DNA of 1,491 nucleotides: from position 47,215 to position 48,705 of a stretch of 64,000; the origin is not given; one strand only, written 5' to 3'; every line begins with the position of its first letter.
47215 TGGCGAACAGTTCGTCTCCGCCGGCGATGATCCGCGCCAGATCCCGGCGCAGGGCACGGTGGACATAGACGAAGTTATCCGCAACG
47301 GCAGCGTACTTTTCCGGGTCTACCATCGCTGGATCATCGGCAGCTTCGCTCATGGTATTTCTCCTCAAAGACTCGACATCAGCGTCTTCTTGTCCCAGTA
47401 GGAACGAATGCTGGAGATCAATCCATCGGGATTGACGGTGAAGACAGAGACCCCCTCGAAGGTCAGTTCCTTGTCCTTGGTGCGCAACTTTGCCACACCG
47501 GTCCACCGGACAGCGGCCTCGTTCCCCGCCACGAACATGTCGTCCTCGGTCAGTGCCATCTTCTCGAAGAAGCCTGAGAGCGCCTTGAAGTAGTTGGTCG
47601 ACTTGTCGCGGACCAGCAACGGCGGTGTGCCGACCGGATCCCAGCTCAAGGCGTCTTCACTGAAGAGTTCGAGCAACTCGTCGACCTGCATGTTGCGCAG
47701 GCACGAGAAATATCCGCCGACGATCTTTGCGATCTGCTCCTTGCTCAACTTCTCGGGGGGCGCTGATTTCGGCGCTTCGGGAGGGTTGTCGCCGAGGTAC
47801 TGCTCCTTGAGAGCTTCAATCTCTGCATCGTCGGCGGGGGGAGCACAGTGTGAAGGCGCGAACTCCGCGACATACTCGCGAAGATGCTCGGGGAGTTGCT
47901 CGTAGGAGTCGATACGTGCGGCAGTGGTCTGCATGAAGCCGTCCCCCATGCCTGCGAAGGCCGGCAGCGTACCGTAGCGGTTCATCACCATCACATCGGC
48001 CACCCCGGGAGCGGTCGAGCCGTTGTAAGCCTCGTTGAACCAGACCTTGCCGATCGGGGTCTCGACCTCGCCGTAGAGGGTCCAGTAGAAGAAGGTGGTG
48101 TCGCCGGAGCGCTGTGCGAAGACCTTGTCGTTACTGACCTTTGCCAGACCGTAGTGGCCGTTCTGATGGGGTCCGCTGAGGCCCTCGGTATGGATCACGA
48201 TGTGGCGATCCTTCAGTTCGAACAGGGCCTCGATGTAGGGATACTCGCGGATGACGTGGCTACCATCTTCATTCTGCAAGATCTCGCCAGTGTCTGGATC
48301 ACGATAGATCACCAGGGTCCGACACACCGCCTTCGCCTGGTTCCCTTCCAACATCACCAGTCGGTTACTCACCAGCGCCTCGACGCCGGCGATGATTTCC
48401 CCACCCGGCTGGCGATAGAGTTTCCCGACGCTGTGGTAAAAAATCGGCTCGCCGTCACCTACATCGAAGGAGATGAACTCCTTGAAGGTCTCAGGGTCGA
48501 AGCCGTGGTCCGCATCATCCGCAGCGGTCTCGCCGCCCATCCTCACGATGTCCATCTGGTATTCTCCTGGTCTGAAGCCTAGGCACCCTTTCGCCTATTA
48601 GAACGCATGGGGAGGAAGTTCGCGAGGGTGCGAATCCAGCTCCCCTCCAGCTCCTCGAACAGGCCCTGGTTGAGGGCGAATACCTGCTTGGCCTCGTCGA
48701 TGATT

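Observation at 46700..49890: Heme oxygenase operon with an unusual DUF+NTF2-like partner, a hemerythrin, a leader micro-ORF and two copies of a conserved hairpin element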

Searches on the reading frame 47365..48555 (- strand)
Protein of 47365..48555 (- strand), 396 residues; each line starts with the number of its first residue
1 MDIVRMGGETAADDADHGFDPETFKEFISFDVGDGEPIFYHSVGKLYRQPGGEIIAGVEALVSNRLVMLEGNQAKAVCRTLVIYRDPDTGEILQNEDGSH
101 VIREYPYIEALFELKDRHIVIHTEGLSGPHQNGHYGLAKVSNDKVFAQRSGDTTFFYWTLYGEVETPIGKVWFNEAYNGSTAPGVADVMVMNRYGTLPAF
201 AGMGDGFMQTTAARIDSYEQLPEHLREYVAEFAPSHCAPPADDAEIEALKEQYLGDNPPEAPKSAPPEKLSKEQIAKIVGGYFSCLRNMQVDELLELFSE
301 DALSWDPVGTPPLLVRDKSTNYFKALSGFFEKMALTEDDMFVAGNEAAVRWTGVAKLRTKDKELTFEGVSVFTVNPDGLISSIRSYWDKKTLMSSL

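Call 7: search_protein_families(library=pfam, proteins=[window:47365-48555:-], max_evalue=0.01)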
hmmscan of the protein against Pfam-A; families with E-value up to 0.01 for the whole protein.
window:47365-48555:- (396 aa): 3 families
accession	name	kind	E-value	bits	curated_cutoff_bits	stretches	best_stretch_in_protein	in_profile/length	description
PF12680.13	SnoaL_2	-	2.9e-15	57.1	27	1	281-382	3-101/102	SnoaL-like domain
PF07366.18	SnoaL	-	0.00062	20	28.4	1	280-394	5-124/126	SnoaL-like polyketide cyclase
PF08894.16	DUF1838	-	0.00083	19.6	25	0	57-98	26-67/232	Protein of unknown function (DUF1838)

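Call 11: find_homologous_proteins(query=window:47365-48555:-)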
Query window:47365-48555:- (396 aa): 30 proteins with E <= 0.001 among 8000 candidates.
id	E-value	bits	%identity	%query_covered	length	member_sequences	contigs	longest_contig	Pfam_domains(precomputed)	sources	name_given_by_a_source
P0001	9.9e-249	843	91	100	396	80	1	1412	PF12680.14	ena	-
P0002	1.6e-244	830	91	100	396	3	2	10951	PF12680.14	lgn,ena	-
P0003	1.5e-232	790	85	100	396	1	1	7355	PF12680.14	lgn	-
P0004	3.7e-231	786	86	100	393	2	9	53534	PF12680.14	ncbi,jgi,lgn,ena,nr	ncbi:MAG TPA: nuclear transport factor 2 family protein [Planctomycetes bacterium]|nr:nuclear transp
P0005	4.9e-224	762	82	100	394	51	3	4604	PF12680.14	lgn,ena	-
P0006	1.2e-221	754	81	100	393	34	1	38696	PF12680.14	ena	-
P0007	1.8e-221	754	82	100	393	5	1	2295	PF07366.19,PF12680.14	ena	-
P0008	4.8e-219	746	81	100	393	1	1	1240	PF12680.14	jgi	-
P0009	5.9e-217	739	81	100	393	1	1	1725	PF12680.14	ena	-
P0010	5.3e-214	729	79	100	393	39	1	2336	PF12680.14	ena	-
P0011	5.1e-210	716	77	100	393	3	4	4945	PF08894.17,PF12680.14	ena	-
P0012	6.5e-209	712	78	100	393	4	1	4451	PF12680.14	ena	-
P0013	1.4e-204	698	76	100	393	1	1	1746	PF07366.19,PF08894.17,PF12680.14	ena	-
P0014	2.8e-202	690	89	83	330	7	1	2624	-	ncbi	ncbi:MAG: hypothetical protein DSY92_09730, partial [Planctomycetota bacterium]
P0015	1.3e-194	665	73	100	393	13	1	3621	PF12680.14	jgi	-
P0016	3.1e-185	634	69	100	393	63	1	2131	PF07366.19,PF12680.14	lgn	-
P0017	3.4e-185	634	69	100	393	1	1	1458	PF12680.14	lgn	-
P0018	4.6e-182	624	68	100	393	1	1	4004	PF07366.19,PF12680.14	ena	-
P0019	4.6e-182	624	68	100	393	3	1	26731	PF07366.19,PF12680.14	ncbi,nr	ncbi:MAG: nuclear transport factor 2 family protein [Myxococcales bacterium]|nr:nuclear transport fa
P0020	6.0e-181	620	68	100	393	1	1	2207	PF07366.19,PF12680.14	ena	-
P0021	1.6e-180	619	67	100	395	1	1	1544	PF12680.14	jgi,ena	-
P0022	8.6e-179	613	67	100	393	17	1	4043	PF12680.14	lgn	-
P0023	1.9e-173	596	66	98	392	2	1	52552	PF07366.19,PF12680.14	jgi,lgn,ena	-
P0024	2.4e-173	595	65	100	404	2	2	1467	PF07366.19,PF12680.14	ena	-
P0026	8.9e-120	419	65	70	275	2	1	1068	PF07366.19,PF12680.14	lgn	-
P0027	1.8e-97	345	60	63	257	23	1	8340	-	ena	-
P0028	1.6e-95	339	69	58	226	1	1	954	PF12680.14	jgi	jgi:steroid delta-isomerase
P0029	2.7e-77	279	55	60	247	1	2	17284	-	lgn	-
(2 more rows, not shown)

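Call 12: find_encoding_contigs(protein=P0004, flank=6000, max_places=3)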
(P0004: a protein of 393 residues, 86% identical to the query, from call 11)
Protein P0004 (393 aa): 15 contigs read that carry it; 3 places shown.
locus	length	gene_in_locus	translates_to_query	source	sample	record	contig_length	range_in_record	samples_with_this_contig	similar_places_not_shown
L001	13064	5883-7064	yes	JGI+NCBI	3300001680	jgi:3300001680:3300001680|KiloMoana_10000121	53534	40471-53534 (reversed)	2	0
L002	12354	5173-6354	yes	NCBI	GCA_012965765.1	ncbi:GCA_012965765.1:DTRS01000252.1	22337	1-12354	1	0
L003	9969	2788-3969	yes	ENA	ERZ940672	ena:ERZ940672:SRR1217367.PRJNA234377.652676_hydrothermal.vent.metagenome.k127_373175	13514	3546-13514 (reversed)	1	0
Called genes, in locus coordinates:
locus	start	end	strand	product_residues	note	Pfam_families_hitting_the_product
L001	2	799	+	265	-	?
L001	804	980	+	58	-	-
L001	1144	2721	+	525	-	PF13620:CarboxypepD_reg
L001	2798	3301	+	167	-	-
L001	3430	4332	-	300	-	-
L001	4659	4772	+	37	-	-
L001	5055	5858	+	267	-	PF01126:Heme_oxygenase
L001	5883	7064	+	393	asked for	PF12680:SnoaL_2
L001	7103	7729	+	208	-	PF01814:Hemerythrin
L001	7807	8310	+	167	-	-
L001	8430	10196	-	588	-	PF13205:Big_5 (weak), PF01839:FG-GAP (faint), PF13517:FG-GAP_3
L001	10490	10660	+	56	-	-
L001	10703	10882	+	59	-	-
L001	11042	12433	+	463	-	PF01839:FG-GAP (faint), PF13517:FG-GAP_3, PF00404:Dockerin_1 (weak)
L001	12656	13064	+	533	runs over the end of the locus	-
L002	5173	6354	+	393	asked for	PF12680:SnoaL_2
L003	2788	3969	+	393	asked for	PF12680:SnoaL_2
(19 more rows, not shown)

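Call 13: find_encoding_contigs(protein=P0019, flank=6000, max_places=2)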
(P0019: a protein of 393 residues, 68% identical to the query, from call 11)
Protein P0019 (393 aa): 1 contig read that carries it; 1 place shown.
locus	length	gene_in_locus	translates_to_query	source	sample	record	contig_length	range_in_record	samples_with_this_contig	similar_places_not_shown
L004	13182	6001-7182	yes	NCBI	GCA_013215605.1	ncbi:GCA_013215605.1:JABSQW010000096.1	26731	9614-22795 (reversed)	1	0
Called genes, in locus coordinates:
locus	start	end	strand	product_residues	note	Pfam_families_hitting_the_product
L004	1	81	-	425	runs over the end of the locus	PF00083:Sugar_tr, PF07690:MFS_1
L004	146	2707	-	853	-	PF11854:MtrB_PioB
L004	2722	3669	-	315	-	PF22113:Mtrc-MtrF_II-IV_dom (faint), PF14522:Cytochrome_C7 (faint), PF03264:Cytochrom_NNT (faint), PF22678:Cytochrom_c_NrfB-like (weak), PF14537:Cytochrom_c3_2, PF09699:Paired_CXXCH_1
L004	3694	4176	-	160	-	PF00127:Copper-bind (weak)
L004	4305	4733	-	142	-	PF12680:SnoaL_2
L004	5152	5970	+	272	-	PF01126:Heme_oxygenase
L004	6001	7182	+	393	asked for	PF07366:SnoaL (faint), PF12680:SnoaL_2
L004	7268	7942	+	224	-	PF01814:Hemerythrin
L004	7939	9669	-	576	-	PF07244:POTRA, PF08479:POTRA_2, PF03865:ShlB, PF01103:Omp85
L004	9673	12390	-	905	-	PF05860:TPS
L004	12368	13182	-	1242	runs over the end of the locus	PF02412:TSP_3 (faint), PF13517:FG-GAP_3 (weak), PF01839:FG-GAP (weak)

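Call 14: find_encoding_contigs(protein=P0023, flank=6000, max_places=2)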
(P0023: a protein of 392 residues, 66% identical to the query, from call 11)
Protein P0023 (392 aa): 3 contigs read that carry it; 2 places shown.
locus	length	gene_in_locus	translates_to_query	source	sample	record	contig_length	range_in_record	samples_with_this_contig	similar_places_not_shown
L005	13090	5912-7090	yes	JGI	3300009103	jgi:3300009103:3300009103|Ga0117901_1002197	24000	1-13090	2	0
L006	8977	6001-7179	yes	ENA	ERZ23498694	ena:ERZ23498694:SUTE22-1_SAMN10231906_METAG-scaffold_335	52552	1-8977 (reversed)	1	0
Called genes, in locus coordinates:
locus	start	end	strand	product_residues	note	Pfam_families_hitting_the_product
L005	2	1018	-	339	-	?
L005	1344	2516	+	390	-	PF01702:TGT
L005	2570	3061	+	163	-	PF00075:RNase_H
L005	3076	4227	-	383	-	PF00106:adh_short, PF08659:KR, PF13561:adh_short_C2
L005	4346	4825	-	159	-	PF13669:Glyoxalase_4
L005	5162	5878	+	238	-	PF01126:Heme_oxygenase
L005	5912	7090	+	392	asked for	PF07366:SnoaL, PF12680:SnoaL_2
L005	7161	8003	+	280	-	PF00106:adh_short, PF13561:adh_short_C2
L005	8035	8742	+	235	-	-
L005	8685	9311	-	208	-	PF01728:FtsJ, PF13489:Methyltransf_23 (faint), PF13847:Methyltransf_31 (faint)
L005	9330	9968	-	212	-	PF00297:Ribosomal_L3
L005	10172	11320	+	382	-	PF13439:Glyco_transf_4, PF13579:Glyco_trans_4_4, PF00534:Glycos_transf_1, PF13692:Glyco_trans_1_4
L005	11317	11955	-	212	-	-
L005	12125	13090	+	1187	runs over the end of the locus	PF17757:UvrB_inter, PF02559:CarD_TRCF_RID, PF00270:DEAD, PF04851:ResIII, PF00271:Helicase_C, PF03461:TRCF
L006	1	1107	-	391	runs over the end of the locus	PF02771:Acyl-CoA_dh_N, PF02770:Acyl-CoA_dh_M, PF00441:Acyl-CoA_dh_1, PF08028:Acyl-CoA_dh_2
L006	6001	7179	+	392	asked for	PF07366:SnoaL, PF12680:SnoaL_2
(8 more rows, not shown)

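Call 19: find_encoding_contigs(protein=P0029, flank=6000, max_places=2)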
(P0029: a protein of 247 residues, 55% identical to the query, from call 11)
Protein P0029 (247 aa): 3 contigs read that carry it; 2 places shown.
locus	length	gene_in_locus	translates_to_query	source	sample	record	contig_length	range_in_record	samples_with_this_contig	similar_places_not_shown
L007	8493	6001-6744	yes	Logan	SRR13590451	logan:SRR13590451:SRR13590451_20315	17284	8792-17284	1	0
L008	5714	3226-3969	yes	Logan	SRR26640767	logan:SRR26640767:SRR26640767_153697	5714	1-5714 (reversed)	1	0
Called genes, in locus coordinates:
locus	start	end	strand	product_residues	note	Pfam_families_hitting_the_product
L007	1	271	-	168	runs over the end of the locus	PF00014:Kunitz_BPTI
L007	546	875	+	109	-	-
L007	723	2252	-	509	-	PF02074:Peptidase_M32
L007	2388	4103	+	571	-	PF02518:HATPase_c, PF00072:Response_reg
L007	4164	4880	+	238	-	PF03793:PASTA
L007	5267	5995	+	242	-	PF01126:Heme_oxygenase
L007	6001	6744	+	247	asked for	-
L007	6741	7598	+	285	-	PF08894:DUF1838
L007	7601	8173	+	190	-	-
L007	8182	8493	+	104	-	?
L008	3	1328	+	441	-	?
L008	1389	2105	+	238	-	PF03793:PASTA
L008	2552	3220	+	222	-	PF01126:Heme_oxygenase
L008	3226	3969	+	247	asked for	-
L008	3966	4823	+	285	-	PF08894:DUF1838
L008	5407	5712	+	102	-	?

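Call 20: find_encoding_contigs(protein=P0027, flank=6000, max_places=2)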
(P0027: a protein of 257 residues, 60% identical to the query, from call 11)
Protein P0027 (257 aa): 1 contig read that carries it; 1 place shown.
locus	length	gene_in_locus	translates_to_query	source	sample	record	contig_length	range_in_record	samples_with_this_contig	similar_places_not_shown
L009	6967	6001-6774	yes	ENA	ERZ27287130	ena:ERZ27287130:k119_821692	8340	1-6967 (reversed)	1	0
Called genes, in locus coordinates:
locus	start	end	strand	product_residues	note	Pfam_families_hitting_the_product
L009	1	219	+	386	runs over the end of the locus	PF22691:Thiolase_C_1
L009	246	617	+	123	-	PF02627:CMD (weak)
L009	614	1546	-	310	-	PF04116:FA_hydroxylase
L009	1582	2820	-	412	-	PF05977:MFS_3, PF07690:MFS_1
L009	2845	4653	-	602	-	PF02129:Peptidase_S15, PF08530:PepX_C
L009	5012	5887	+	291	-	PF13452:FAS1_DH_region (faint), PF01575:MaoC_dehydratas (weak)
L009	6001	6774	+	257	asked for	-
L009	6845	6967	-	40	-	?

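Call 25: predict_structure(alignment_id=A2)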
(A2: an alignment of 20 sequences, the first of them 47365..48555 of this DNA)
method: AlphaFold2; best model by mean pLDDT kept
length: 396 residues; sequences in the alignment: 20
mean_pLDDT: 86.5   pTM: 0.66
mean pLDDT of the five models: 86.5, 83.7, 83.2, 82.7, 74.7
residues with pLDDT >= 90: 185; 70-90: 181; 50-70: 27; < 50: 3
segments of 3 or more residues with pLDDT < 50: 1-3
pLDDT, mean of each block of 10 residues (from residue 1): 59 85 96 96 91 91 97 97 90 88 95 93 91 84 89 91 80 89 82 87 88 92 93 94 95 87 69 90 85 87 71 72 70 84 86 86 88 88 84 78
secondary structure, 60 per line:
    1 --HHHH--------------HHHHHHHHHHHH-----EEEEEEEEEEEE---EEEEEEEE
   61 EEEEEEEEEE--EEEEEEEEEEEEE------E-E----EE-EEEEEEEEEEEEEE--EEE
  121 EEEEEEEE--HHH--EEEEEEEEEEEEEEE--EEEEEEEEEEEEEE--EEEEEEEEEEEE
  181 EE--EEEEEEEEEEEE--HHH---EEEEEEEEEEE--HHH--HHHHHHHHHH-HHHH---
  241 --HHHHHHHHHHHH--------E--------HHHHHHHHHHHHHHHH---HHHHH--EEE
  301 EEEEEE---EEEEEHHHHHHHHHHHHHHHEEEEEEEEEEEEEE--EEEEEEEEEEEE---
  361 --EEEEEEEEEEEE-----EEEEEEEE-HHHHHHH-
elements in order: H3-6 H21-32 E38-49 E53-70 E73-85 E102-115 E118-128 E136-150 E153-166 E169-182 E185-196 E205-215 H223-232 H234-237 H243-254 H272-287 H291-295 E298-306 E310-314 H315-329 E330-343 E346-357 E363-374 E380-387 H389-395

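Call 32: find_related_loci(query=A2, collection=metagenome_contigs, flank=4000)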
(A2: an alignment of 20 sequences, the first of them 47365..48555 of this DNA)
Query A2 (396 aa) in metagenome_contigs; peptide patterns used: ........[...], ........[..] (x = any residue, [..] = any of these).
66 stretches matched a pattern; 25 encode a relative of the query (tblastn E <= 1e-3); 25 distinct loci.
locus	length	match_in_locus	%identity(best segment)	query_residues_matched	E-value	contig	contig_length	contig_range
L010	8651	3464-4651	96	1-396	0e+0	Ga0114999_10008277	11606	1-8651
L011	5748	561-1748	96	1-396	0e+0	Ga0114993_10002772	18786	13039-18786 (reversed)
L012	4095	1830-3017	91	1-396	0e+0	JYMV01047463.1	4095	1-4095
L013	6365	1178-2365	91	1-396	0e+0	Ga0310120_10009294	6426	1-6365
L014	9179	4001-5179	86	1-396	0e+0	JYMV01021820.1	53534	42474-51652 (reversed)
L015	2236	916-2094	83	1-396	0e+0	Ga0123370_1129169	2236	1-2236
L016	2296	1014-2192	83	1-396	0e+0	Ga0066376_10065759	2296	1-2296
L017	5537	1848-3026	81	1-396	0e+0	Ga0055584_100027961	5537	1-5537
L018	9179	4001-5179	81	1-396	0e+0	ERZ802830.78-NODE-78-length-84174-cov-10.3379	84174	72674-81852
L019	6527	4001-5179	79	1-396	0e+0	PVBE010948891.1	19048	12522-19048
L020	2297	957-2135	79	1-396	0e+0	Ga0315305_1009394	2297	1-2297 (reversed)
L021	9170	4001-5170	77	1-393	0e+0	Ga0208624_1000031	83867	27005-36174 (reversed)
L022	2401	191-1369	77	1-396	0e+0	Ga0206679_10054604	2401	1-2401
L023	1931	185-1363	68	1-396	0e+0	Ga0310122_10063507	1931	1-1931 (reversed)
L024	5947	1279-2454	69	1-396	0e+0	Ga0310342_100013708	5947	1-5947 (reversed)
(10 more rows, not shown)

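Call 44: search_protein_families(library=ncbifam, proteins=[window:47365-48555:-], max_evalue=1)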
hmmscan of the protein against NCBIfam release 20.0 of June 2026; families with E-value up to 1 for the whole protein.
window:47365-48555:- (396 aa): 2 families
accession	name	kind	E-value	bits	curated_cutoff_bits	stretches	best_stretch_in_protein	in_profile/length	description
TIGR02096.1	TIGR02096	subfamily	0.0001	22.7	97.1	1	280-394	5-126/129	ketosteroid isomerase-related protein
NF006089.0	PRK08241.1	subfamily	0.086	11.9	240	1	265-389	209-328/343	RNA polymerase subunit sigma-70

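Call 50: find_related_loci(query=A2, collection=genome_contigs, flank=8000)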
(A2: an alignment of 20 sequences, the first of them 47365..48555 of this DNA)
Query A2 (396 aa) in genome_contigs; peptide patterns used: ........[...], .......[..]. (x = any residue, [..] = any of these).
49 stretches matched a pattern; 29 encode a relative of the query (tblastn E <= 1e-3); 28 distinct loci.
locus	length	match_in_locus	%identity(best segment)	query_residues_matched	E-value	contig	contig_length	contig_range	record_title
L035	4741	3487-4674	96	1-396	0e+0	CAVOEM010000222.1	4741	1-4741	MAG: Planctomycetes bacterium UBA1146 isolate CBN3_331.54 genome assembly, contig: Ga0302139_10009568, whole genome shot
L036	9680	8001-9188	92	1-396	0e+0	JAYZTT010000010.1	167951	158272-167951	MAG: Planctomycetota bacterium isolate XB_MAG50 DB_MAG50_0010, whole genome shotgun sequence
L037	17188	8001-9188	91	1-396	0e+0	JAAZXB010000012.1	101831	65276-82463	MAG: Planctomycetota bacterium isolate bin110s NODE_12_length_101831_cov_15.591338, whole genome shotgun sequence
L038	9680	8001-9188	90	1-396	0e+0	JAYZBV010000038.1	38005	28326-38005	MAG: Planctomycetota bacterium isolate XB_MAG1214 DB_MAG1214_0038, whole genome shotgun sequence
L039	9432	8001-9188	91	1-396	0e+0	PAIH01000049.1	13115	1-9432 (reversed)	MAG: Planctomycetota bacterium isolate NAT2 99811, whole genome shotgun sequence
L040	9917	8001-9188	91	1-396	0e+0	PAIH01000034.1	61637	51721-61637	MAG: Planctomycetota bacterium isolate NAT2 98561, whole genome shotgun sequence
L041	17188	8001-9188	89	1-396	0e+0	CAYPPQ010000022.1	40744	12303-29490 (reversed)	MAG TPA_asm: uncultured Planctomycetia bacterium isolate binchicken_co147_300 genome assembly, contig: NODE_3315_length_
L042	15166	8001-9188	89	1-396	0e+0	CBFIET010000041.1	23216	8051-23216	MAG: Planctomycetota bacterium isolate Co_bin_687_orig genome assembly, contig: Co_bin_687_orig_Co_c_000000882296, whole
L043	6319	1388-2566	86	1-396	0e+0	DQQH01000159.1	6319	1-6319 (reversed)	MAG TPA_asm: Planctomycetota bacterium isolate SZUA-1234 k95_485670, whole genome shotgun sequence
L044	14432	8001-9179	82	1-396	0e+0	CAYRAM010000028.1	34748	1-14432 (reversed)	MAG TPA_asm: uncultured Planctomycetia bacterium isolate binchicken_co275_63 genome assembly, contig: NODE_1282_length_3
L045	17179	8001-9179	82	1-396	0e+0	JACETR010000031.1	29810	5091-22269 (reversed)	MAG: Planctomycetota bacterium isolate MCMED-G47 Planctomycetes-MCMED-G47-C31, whole genome shotgun sequence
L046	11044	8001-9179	82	1-396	0e+0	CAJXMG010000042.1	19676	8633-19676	TPA_asm: uncultured bacterium isolate SRR4030075_bin.46_MetaBAT_v2.12.1_MAG genome assembly, contig: NODE_794_length_196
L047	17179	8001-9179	82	1-396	0e+0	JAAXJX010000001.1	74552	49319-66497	MAG: Planctomycetia bacterium isolate SW42618_bin_2 NODE_50_length_74552_cov_17.827322, whole genome shotgun sequence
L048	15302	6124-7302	82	1-396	0e+0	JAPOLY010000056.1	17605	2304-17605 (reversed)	MAG: bacterium isolate bin129 k141_4904319_length_17605_cov_32.4064, whole genome shotgun sequence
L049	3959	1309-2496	83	1-396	0e+0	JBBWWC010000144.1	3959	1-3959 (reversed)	MAG: Planctomycetota bacterium isolate OC6_150m_MAG_282 OC6_150m_contig_2735388, whole genome shotgun sequence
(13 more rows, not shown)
